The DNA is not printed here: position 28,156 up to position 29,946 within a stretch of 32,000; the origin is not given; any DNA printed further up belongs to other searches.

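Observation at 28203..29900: Orphan Mrr-nuclease / PepSY-like-repeat fusion, compositionally distinct, inserted between housekeeping genes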

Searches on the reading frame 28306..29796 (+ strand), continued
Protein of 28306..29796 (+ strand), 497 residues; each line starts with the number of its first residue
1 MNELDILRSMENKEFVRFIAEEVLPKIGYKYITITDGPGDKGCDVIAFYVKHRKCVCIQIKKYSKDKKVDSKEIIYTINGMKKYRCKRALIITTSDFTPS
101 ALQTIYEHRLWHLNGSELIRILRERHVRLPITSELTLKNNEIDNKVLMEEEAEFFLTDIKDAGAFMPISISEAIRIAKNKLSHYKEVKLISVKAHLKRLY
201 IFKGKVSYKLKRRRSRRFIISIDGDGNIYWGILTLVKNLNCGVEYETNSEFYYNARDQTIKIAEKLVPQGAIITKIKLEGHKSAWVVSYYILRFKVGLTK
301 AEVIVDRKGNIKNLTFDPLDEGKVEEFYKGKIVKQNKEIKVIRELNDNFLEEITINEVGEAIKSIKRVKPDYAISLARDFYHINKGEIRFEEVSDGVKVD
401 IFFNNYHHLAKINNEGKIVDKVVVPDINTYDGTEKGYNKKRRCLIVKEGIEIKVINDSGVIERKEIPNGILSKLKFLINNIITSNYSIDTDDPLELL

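Call 45: search_protein_families(library=pfam, proteins=[P0019, P0025, P0031, P0032, P0033], max_evalue=1)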
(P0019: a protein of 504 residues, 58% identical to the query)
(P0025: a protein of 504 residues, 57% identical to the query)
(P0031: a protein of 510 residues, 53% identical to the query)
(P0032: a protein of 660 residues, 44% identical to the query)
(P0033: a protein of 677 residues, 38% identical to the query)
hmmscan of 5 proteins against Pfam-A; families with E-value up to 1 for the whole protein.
P0019 (504 aa): 5 families
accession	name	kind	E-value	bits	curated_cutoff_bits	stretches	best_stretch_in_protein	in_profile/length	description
PF04471.18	Mrr_cat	-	7e-24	84.6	21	1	7-121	1-114/115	Restriction endonuclease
PF13156.12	Mrr_cat_2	-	5.9e-08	33.1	22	1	38-107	27-97/127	Restriction endonuclease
PF22722.2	NA-iREase1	-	3.5e-06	27.4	27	1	21-113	6-99/106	NACHT-associated inactive Restriction Endonuclease 1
PF03413.25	PepSY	-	0.071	13.9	24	0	174-204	1-28/60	Peptidase propeptide and YPEB domain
PF06907.19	LXN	-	0.11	12.5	24.1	1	250-299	96-146/217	Latexin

P0025 (504 aa): 5 families
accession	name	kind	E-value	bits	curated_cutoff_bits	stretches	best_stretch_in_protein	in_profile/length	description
PF04471.18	Mrr_cat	-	2.5e-21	76.4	21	1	8-122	2-115/115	Restriction endonuclease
PF13156.12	Mrr_cat_2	-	9.7e-09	35.6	22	1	38-109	27-99/127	Restriction endonuclease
PF22722.2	NA-iREase1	-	3.9e-05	24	27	1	24-116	9-102/106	NACHT-associated inactive Restriction Endonuclease 1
PF03413.25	PepSY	-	0.01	16.6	24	0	174-215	1-39/60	Peptidase propeptide and YPEB domain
PF25605.1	Phage_80a_gp11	-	0.12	13.1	27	1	248-278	15-47/76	Phage 80a gp11 protein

P0031 (510 aa): 6 families
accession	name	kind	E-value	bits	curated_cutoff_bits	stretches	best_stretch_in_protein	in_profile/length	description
PF04471.18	Mrr_cat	-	6e-21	75.2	21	1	7-120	1-113/115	Restriction endonuclease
PF13156.12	Mrr_cat_2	-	5e-09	36.6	22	1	37-108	26-98/127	Restriction endonuclease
PF22722.2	NA-iREase1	-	6.9e-07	29.7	27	1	39-118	23-104/106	NACHT-associated inactive Restriction Endonuclease 1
PF03413.25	PepSY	-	0.098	13.4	24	0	271-318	6-49/60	Peptidase propeptide and YPEB domain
PF24801.1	FNIII-A_GpJ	-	0.14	12.7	27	0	167-219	36-87/126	Tip attachment protein J,FNIII-A domain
PF19098.6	DUF5785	-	0.22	12.4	23.5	0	155-207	9-61/98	Family of unknown function (DUF5785)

P0032 (660 aa): 5 families
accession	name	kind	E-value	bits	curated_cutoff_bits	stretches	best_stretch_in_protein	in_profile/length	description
PF04471.18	Mrr_cat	-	1.1e-19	71.1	21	1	8-120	2-114/115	Restriction endonuclease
PF22722.2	NA-iREase1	-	3.3e-05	24.3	27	1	24-119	9-106/106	NACHT-associated inactive Restriction Endonuclease 1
PF13156.12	Mrr_cat_2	-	6.7e-05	23.2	22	1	39-103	28-94/127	Restriction endonuclease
PF10209.14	DUF2340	-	0.054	14.3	25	1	189-249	47-105/120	Uncharacterized conserved protein (DUF2340)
PF24448.1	T4_y05I_C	-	0.21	12.4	27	0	136-171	23-57/69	y05I-like putative transcription factor C-terminal domain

P0033 (677 aa): 4 families
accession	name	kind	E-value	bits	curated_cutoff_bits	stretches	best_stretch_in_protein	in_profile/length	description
PF04471.18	Mrr_cat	-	2.3e-21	76.5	21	1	13-127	2-115/115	Restriction endonuclease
PF13156.12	Mrr_cat_2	-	4.3e-07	30.3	22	1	43-109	27-94/127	Restriction endonuclease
PF22722.2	NA-iREase1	-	0.00049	20.5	27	1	45-113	24-91/106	NACHT-associated inactive Restriction Endonuclease 1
PF10356.15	RRG7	-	0.14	12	22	1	20-53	9-42/185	Required for respiratory growth protein 7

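Call 67: search_protein_families(library=pfam, proteins=[L005:12094-13479:-, L005:14068-15333:+, L005:15561-17258:+], max_evalue=0.001)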
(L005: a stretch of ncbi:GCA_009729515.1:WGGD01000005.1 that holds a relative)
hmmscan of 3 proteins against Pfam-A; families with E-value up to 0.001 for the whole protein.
L005:12094-13479:- (461 aa): 2 families
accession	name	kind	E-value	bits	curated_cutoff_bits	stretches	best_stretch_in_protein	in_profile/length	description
PF00589.27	Phage_integrase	-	5.6e-10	39.7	27.1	1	258-400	19-152/172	Phage integrase family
PF16795.10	Phage_integr_3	-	5.5e-06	26.8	27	1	340-420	104-147/161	Archaeal phage integrase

L005:14068-15333:+ (422 aa): 0 families

L005:15561-17258:+ (566 aa): 1 family
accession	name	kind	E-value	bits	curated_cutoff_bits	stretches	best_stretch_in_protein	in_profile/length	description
PF09594.16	GT87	-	4.6e-05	23.7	25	1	251-356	75-180/237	Glycosyltransferase family 87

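Call 73: find_encoding_contigs(protein=P0032, flank=5000, max_places=2)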
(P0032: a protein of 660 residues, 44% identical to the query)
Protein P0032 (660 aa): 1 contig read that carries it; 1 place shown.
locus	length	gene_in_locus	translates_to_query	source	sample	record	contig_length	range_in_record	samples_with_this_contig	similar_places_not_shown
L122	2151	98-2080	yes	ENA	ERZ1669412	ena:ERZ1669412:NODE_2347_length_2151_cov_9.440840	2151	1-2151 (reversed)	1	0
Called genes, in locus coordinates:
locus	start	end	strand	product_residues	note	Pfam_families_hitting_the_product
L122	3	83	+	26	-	?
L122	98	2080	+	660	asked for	PF04471:Mrr_cat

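Call 74: find_encoding_contigs(protein=P0034, flank=5000, max_places=2)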
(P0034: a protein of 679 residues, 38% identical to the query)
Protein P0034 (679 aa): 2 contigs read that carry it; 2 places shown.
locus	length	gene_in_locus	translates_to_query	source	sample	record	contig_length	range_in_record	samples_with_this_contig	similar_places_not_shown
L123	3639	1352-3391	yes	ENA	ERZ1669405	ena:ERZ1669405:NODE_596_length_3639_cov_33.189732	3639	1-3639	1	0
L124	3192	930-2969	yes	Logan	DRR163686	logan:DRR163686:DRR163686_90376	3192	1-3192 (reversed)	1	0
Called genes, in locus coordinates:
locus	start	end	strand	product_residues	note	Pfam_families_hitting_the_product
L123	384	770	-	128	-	-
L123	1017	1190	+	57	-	-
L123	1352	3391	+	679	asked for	PF04471:Mrr_cat, PF13156:Mrr_cat_2 (weak)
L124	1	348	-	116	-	?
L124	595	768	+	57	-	-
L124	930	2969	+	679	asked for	PF04471:Mrr_cat, PF13156:Mrr_cat_2 (weak)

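Call 80: fold_search(model_id=the predicted structure, library=pdb)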
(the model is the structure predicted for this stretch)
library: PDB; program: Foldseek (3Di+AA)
matches with E <= 10: 1180; with E <= 0.001: 3
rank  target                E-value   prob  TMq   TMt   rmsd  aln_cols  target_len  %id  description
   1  3u1w_A                2.7e-05  1.00  0.10  0.19  19.4       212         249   11  Crystal structure of a Calcium binding protein (BDI_1975) from Parabacteroides distasonis ATCC 8503 at 2.00 A resoluti (released 2012-01-25)
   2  3u1w_C                1.1e-04  1.00  0.11  0.20  18.9       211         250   13  Crystal structure of a Calcium binding protein (BDI_1975) from Parabacteroides distasonis ATCC 8503 at 2.00 A resoluti (released 2012-01-25)
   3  3nol                  1.5e-04  0.94  0.09  0.14  20.1       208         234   12  Crystal structure of Zymomonas mobilis Glutaminyl Cyclase (trigonal form) (released 2010-11-03)
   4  4f0p_B                1.9e-03  1.00  0.17  0.19   4.2       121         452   20  MspJI Restriction Endonuclease - P31 Form (released 2012-08-08)
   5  4f0q_D                2.6e-03  1.00  0.19  0.21   5.1       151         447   17  MspJI Restriction Endonuclease - P21 Form (released 2012-08-08)
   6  4f0p_A                2.6e-03  1.00  0.17  0.19   6.3       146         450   16  MspJI Restriction Endonuclease - P31 Form (released 2012-08-08)
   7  9l35_A                3.4e-03  0.47  0.09  0.13  16.6       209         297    9  Crystal structure of C45G9.5 protein from Caenorhabditis elegans (released 2025-12-17)
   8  6iyy                  3.8e-03  0.69  0.10  0.14  16.3       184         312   13  Crystal structure of human WIPI3,loop deletion mutant (released 2019-03-13)
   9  6ke6_B8               4.0e-03  0.13  0.08  0.08  34.2       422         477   11  3.4 angstrom cryo-EM structure of yeast 90S small subunit preribosome (released 2020-08-05)
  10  6ap4_M                4.3e-03  0.13  0.06  0.08  28.2       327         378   11  Crystal structure of the DNA polymerase III subunit beta from Acinetobacter baumannii (released 2017-12-20)
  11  4oc8_A                5.0e-03  1.00  0.19  0.24   8.4       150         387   17  DNA modification-dependent restriction endonuclease AspBHI (released 2014-03-19)
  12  8hpo_K                5.0e-03  0.69  0.09  0.10  16.7       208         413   14  Cryo-EM structure of a SIN3/HDAC complex from budding yeast (released 2023-05-03)
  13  7nyq_B                5.0e-03  0.57  0.10  0.14  17.4       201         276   11  Crystal structure of the Mei-P26 NHL domain (released 2022-05-04)
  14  5t88_A                5.3e-03  0.16  0.09  0.08  29.1       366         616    8  Prolyl oligopeptidase from Pyrococcus furiosus (released 2017-09-06)
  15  8bbe_E                5.6e-03  0.16  0.09  0.05  35.2       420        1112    8  Structure of the IFT-A complex; IFT-A2 module (released 2022-12-21)
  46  1y88                  2.3e-02  1.00  0.21  0.52   5.2       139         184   18  Crystal Structure of Protein of Unknown Function AF1548 (released 2004-12-21)
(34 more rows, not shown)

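Call 93: list_cluster_members(proteins=[P0001, P0017, P0023, P0025, P0031, P0038])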
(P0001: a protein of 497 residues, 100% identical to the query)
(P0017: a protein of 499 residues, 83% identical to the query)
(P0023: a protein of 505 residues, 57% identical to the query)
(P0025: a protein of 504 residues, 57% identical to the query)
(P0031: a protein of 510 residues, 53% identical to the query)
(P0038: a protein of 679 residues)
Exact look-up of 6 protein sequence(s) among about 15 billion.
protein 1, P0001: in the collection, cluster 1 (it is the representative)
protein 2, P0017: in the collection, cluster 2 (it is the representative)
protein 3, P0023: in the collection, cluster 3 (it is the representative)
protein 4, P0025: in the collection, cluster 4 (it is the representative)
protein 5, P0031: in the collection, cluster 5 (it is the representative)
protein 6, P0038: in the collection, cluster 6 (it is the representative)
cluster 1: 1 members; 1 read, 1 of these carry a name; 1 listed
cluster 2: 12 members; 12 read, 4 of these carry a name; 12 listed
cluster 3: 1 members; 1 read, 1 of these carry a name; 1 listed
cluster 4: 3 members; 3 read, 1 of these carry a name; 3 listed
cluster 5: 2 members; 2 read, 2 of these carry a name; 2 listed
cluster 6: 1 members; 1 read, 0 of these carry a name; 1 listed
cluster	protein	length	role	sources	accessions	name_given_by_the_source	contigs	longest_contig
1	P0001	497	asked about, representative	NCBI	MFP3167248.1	MAG: restriction endonuclease [Candidatus Nanopusillus sp.]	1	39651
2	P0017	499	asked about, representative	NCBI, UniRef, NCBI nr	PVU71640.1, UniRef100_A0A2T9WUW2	hypothetical protein DDW05_00355 [Candidatus Nanobsidianus stetteri] | Restriction endonuclease type IV Mrr domain-containing protein n=1 Tax=Nanobsidianus ...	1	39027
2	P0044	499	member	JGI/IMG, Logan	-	hypothetical protein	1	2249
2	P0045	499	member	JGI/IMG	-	hypothetical protein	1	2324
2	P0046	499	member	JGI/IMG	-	hypothetical protein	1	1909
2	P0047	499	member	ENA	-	-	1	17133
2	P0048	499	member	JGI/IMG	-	-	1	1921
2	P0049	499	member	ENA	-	-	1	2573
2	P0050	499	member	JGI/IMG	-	-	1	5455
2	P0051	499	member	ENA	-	-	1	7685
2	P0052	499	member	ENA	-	-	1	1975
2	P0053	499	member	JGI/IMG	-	-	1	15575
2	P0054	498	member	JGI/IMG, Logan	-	-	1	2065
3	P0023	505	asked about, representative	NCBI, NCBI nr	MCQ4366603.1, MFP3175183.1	MAG: restriction endonuclease [Sulfolobales archaeon] | restriction endonuclease [Sulfolobales archaeon]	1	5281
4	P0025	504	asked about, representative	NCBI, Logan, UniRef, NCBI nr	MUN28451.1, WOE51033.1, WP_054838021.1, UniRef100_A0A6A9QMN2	restriction endonuclease [Sulfuracidifex metallicus] | Restriction endonuclease type IV Mrr domain-containing protein n=1 Tax=Sulfuracidifex ...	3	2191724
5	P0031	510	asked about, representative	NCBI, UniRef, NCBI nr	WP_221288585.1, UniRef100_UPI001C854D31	restriction endonuclease [Stygiolobus caldivivus] | restriction endonuclease n=1 Tax=Stygiolobus caldivivus TaxID=2824673 RepID=UPI001C854D31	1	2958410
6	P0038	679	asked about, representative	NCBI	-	-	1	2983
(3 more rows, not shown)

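Call 96: search_dna_similar(query=P0025, collection=plasmids, mode=protein, max_evalue=0.001, max_rows=10)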
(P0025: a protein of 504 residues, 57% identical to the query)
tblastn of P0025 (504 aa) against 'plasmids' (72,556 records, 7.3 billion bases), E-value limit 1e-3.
Records with a match: 29; places in all: 29; records where one place covers at least 80% of the query: 0.
Best place of each record, by identity: <60% 29.
By first word of the organism name: Methylobacterium 4; Pseudochrobactrum 3; Haloquadratum 2; Agrobacterium 2; Enterococcus 2; Paenibacillus 2; Chondrinema 1; Halobacterium 1; Halomicrobium 1; Halorientalis 1; and 10 more.
By predicted mobility (MOB-suite, as given by PLSDB): non-mobilizable 25; mobilizable 3; conjugative 1.
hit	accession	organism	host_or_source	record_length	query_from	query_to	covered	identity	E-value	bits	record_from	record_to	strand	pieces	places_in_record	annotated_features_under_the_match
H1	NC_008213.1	Haloquadratum walsbyi DSM 16790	-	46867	11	145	27%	33.8%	9e-7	59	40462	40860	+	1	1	restriction endonuclease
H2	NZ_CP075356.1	Pseudochrobactrum algeriensis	Bos taurus,cell culture,lymph nodes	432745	7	131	25%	35.6%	1e-7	62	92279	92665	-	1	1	restriction endonuclease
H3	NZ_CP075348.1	Pseudochrobactrum algeriensis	Bos taurus,cell culture,lymph nodes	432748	7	131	25%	35.6%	1e-7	62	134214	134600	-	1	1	restriction endonuclease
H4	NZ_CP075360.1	Pseudochrobactrum algeriensis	Bos taurus,cell culture,lymph nodes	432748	7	131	25%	35.6%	1e-7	62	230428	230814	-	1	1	restriction endonuclease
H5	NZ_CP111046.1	Chondrinema litorale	Seaweed,red alga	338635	4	133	26%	33.1%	3e-7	61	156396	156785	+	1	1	restriction endonuclease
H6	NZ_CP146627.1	Halobacterium salinarum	-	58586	4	122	24%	35.5%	7e-8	63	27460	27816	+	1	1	restriction endonuclease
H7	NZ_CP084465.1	Halomicrobium salinisoli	cell culture,gobi saline soil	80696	4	122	24%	35.0%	1e-6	59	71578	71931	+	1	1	restriction endonuclease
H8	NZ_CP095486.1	Halorientalis litorea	cell culture,salt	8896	7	124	23%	35.3%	4e-7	61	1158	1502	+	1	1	restriction endonuclease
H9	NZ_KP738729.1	Aeromonas sp. Ne-1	-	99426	7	145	28%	29.9%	3e-6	58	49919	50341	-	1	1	restriction endonuclease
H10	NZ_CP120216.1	Agrobacterium leguminum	-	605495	12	124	22%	34.8%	8e-6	56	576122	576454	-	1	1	restriction endonuclease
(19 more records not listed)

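Call 97: search_dna_similar(query=P0025, collection=phages, mode=protein, max_evalue=0.001, max_rows=10)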
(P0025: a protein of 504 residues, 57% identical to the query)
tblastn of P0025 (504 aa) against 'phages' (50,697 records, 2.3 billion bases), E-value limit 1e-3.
No match.

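Call 103: search_protein_families(library=pfam, proteins=[L005:11784-12008:+], max_evalue=0.01)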
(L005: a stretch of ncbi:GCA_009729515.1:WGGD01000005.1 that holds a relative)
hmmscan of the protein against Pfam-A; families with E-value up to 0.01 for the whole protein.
L005:11784-12008:+ (75 aa): 0 families
